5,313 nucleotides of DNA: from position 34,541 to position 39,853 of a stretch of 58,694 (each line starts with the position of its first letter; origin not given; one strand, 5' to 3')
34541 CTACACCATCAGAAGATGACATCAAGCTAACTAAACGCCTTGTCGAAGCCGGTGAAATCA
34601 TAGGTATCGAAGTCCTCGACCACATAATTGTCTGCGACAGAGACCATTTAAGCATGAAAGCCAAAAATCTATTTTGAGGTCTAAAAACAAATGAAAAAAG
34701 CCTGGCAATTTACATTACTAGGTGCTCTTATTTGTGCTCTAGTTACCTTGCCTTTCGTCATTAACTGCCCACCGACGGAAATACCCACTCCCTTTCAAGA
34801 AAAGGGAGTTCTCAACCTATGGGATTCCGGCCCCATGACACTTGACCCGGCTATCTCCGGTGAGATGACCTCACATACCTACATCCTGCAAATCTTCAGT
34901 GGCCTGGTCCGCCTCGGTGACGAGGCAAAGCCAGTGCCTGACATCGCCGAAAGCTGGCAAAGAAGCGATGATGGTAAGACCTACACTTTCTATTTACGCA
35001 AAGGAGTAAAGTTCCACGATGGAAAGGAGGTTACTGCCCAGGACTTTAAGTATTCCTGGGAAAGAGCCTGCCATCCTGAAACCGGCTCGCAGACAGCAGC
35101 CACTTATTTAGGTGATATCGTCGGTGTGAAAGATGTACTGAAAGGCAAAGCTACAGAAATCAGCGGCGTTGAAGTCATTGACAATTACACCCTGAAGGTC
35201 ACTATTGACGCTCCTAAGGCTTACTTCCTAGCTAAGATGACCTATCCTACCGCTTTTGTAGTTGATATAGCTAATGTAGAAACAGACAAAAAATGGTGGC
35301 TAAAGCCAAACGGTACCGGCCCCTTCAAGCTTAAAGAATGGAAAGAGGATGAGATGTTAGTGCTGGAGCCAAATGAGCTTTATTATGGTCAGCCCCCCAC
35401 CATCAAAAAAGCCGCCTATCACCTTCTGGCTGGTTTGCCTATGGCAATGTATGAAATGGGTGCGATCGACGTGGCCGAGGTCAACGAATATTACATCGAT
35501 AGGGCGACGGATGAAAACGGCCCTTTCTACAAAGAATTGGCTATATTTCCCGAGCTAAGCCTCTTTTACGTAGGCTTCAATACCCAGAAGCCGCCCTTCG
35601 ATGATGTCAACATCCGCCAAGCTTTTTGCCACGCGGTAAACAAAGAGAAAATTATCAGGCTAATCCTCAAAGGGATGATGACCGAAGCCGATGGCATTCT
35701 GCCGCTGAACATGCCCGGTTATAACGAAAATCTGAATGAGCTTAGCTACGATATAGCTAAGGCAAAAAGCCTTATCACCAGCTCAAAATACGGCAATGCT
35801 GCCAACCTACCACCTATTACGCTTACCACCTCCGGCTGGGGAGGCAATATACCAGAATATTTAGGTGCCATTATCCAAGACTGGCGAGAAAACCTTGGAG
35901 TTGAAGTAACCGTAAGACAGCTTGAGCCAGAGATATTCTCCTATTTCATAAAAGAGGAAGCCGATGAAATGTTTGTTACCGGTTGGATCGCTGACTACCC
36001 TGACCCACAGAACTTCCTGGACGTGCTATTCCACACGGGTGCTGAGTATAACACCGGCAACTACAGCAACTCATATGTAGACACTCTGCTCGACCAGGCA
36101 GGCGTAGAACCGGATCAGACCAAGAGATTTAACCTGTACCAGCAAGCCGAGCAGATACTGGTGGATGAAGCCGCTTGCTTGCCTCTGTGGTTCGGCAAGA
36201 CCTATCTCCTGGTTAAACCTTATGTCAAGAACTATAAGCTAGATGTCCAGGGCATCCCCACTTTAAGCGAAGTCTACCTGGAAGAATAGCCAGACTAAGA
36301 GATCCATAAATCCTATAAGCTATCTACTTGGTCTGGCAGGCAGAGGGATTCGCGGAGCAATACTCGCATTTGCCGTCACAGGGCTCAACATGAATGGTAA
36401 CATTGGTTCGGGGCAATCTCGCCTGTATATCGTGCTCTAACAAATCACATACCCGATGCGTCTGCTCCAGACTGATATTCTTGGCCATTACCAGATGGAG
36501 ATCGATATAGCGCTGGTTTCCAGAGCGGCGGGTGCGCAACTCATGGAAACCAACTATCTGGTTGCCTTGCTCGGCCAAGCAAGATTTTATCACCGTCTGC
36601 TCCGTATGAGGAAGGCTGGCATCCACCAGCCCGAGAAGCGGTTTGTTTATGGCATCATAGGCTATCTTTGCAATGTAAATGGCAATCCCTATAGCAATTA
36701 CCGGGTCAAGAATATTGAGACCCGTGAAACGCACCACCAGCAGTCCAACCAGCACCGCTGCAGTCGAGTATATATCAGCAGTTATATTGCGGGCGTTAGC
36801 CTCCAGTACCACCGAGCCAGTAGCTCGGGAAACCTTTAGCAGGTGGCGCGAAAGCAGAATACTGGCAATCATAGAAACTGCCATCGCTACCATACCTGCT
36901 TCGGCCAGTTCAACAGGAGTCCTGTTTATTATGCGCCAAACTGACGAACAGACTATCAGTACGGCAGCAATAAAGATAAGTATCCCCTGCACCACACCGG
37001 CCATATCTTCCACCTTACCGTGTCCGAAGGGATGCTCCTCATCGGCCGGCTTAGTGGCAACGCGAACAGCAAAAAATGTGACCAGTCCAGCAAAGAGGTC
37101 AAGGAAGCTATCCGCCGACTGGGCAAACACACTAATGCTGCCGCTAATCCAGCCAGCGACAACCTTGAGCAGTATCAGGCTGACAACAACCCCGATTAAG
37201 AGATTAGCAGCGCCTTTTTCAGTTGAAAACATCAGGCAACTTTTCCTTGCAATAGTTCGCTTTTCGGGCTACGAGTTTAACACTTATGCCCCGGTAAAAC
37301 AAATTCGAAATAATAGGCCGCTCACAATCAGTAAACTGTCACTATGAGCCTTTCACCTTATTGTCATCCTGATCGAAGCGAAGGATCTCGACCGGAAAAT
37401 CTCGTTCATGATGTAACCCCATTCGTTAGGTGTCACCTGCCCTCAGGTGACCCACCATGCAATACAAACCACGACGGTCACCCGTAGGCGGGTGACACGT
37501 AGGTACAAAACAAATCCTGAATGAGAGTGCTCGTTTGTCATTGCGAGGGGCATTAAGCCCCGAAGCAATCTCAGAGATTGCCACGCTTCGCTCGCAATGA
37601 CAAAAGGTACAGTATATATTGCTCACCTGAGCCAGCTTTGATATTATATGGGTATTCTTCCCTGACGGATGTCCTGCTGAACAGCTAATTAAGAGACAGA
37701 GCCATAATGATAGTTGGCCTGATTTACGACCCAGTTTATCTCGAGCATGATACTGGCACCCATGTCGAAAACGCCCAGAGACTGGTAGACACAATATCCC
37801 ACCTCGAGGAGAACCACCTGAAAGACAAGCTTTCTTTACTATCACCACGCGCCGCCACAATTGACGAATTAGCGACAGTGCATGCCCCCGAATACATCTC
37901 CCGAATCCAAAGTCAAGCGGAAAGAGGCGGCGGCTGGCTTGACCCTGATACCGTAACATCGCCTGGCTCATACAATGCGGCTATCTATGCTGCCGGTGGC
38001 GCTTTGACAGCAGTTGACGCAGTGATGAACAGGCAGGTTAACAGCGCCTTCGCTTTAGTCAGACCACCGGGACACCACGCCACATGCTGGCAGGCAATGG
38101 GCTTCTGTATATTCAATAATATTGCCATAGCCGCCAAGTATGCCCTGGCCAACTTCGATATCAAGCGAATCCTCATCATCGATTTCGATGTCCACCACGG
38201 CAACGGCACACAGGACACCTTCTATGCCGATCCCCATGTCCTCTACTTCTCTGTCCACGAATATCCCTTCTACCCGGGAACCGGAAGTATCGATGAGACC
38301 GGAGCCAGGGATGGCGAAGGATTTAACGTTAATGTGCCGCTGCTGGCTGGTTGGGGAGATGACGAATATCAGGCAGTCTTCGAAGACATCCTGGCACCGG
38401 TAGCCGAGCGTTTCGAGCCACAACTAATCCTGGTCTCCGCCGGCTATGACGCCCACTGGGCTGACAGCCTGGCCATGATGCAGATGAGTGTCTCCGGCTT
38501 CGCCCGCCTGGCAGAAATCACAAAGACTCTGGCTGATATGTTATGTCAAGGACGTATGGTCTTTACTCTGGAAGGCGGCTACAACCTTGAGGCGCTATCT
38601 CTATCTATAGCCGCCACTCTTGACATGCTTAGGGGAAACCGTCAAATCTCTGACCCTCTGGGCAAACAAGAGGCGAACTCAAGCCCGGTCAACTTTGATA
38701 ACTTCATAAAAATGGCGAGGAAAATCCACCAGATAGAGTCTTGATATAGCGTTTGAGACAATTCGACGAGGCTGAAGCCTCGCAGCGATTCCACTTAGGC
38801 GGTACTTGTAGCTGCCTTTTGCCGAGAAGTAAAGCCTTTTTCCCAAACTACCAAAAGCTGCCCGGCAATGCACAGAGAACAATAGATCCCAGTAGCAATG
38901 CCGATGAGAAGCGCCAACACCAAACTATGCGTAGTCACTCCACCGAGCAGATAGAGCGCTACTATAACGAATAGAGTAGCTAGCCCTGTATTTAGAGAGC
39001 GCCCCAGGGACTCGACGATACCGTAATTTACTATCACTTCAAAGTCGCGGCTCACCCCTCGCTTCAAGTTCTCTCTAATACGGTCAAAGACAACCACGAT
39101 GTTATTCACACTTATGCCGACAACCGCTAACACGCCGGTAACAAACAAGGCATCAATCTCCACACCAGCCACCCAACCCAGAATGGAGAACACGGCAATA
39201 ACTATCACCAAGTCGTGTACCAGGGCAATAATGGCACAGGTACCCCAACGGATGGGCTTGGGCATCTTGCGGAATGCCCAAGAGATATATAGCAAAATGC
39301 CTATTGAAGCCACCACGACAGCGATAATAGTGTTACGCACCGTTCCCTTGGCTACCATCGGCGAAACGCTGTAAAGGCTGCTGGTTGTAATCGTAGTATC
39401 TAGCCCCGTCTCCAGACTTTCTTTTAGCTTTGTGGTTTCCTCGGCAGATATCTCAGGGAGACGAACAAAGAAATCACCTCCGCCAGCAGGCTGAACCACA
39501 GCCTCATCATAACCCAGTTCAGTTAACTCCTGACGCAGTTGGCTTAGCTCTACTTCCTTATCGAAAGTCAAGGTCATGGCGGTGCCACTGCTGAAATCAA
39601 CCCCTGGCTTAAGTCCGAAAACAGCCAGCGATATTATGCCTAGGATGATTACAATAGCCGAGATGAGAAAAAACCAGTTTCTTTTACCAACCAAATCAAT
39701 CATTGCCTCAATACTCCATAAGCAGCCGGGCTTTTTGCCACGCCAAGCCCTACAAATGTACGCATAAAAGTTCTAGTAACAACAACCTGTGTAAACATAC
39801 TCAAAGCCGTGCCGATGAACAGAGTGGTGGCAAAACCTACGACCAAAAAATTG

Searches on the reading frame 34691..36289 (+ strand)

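Call 54: search_protein_families(library=pfam, proteins=[window:34691-36289:+], max_evalue=0.001)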
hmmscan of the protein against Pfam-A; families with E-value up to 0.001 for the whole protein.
window:34691-36289:+ (532 aa): 1 family
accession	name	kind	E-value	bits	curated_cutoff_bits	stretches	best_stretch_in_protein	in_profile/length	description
PF00496.27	SBP_bac_5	-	5.7e-85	286.1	32.4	1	80-452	1-366/368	Bacterial extracellular solute-binding proteins, family 5 Middle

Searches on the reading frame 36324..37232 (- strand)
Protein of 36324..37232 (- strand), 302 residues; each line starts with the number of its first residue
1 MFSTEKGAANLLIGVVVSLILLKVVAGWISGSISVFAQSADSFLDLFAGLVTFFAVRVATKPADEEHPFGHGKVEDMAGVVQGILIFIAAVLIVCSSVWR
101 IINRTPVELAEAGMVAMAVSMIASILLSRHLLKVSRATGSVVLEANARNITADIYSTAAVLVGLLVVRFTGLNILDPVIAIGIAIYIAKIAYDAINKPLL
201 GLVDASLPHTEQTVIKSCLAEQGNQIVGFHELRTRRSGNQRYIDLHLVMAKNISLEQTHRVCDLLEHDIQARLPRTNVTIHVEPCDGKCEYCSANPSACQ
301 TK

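Call 54: search_protein_families(library=pfam, proteins=[window:36324-37232:-], max_evalue=0.001)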
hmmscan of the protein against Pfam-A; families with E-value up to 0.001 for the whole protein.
window:36324-37232:- (302 aa): 2 families
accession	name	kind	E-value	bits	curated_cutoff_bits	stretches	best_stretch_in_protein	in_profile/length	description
PF01545.26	Cation_efflux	-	7.6e-41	140.5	26.6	1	14-202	4-197/198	Cation efflux family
PF16916.11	ZT_dimer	-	1.3e-22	80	26.7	1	208-285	2-78/78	Dimerisation domain of Zinc Transporter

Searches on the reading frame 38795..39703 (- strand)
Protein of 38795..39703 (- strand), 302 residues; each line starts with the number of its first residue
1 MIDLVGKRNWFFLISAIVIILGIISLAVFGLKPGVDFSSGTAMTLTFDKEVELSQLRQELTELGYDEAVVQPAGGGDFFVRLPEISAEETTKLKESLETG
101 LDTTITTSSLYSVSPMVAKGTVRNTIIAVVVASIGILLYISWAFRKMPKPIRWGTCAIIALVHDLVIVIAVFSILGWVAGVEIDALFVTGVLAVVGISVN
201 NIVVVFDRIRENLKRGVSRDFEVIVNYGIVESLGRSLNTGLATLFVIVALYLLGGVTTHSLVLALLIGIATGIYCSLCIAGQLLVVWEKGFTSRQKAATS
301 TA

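Call 54: search_protein_families(library=pfam, proteins=[window:38795-39703:-], max_evalue=0.001)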
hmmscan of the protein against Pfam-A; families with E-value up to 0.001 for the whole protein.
window:38795-39703:- (302 aa): 2 families
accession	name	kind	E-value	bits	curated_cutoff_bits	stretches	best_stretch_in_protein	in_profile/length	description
PF02355.23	SecD_SecF_C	-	2.7e-42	144.8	20.5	1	98-289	6-188/189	Protein export membrane protein SecD/SecF, C-terminal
PF07549.19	Sec_GG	-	8.8e-07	28.7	20.3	1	24-51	1-28/28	SecD/SecF GG Motif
